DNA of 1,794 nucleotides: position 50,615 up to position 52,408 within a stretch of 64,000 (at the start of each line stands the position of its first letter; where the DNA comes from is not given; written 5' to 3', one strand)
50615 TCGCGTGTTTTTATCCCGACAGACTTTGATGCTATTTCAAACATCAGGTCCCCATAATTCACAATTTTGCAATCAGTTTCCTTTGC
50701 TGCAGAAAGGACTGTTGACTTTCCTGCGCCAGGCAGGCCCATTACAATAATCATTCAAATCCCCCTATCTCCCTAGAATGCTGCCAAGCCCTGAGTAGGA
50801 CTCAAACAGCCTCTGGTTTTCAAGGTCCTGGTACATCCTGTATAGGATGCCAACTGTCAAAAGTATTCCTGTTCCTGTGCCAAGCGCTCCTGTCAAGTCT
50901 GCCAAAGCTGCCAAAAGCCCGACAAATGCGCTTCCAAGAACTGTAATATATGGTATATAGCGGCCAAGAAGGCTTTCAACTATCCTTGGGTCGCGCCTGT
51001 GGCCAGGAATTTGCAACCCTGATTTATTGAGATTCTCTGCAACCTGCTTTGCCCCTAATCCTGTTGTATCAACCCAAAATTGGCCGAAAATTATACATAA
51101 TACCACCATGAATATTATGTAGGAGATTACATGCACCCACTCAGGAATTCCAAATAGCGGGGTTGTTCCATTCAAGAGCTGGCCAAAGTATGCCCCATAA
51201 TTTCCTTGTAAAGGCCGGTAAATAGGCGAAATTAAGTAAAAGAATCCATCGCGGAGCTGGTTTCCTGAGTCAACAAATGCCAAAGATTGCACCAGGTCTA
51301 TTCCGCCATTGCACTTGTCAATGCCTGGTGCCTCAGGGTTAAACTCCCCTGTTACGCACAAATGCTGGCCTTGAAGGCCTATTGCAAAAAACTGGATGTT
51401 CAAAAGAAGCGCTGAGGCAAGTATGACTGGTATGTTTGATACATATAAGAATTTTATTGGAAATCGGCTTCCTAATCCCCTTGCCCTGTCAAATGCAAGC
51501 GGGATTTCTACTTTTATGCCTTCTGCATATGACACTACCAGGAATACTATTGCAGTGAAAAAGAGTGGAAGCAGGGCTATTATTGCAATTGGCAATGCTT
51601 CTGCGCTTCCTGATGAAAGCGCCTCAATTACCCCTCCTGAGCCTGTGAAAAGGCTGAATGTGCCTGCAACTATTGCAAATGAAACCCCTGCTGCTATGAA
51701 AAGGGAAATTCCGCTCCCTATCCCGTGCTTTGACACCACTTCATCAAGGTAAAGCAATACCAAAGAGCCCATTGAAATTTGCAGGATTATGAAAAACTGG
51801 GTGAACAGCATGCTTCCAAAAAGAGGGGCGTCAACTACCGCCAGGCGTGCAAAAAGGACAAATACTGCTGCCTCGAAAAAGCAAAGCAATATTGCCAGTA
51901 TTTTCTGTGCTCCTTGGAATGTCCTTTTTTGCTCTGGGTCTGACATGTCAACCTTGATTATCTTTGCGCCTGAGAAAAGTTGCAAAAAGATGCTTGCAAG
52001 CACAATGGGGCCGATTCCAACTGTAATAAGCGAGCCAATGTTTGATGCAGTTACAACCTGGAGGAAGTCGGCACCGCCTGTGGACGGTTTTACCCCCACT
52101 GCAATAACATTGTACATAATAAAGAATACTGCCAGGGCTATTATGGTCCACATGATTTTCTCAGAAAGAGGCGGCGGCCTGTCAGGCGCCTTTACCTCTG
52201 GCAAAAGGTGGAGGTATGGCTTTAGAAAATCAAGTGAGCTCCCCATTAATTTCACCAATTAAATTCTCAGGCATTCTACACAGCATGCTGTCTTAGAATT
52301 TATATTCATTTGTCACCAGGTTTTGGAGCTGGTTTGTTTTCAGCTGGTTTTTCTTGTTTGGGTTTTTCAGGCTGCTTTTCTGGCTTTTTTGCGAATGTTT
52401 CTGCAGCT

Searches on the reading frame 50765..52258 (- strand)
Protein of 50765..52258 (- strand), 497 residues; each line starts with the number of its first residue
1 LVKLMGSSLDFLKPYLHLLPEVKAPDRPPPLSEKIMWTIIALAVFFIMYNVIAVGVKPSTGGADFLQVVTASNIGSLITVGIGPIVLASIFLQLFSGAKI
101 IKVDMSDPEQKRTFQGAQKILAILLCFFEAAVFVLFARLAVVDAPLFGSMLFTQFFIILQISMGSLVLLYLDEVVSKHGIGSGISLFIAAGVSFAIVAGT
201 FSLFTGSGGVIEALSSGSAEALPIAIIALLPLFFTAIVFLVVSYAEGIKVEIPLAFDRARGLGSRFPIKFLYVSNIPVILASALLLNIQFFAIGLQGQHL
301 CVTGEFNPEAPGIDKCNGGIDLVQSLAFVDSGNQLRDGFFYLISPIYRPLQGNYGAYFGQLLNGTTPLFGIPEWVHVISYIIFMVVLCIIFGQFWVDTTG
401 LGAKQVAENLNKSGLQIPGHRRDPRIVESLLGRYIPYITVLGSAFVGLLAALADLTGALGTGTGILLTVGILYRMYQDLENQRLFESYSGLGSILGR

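Call 69: search_protein_families(library=pfam, proteins=[window:50765-52258:-], max_evalue=0.0001)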
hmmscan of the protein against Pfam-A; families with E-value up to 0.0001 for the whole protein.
window:50765-52258:- (497 aa): 1 family
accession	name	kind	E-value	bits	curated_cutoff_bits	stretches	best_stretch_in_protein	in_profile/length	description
PF00344.25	SecY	-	1.5e-64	218.8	32.2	1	76-476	1-306/306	SecY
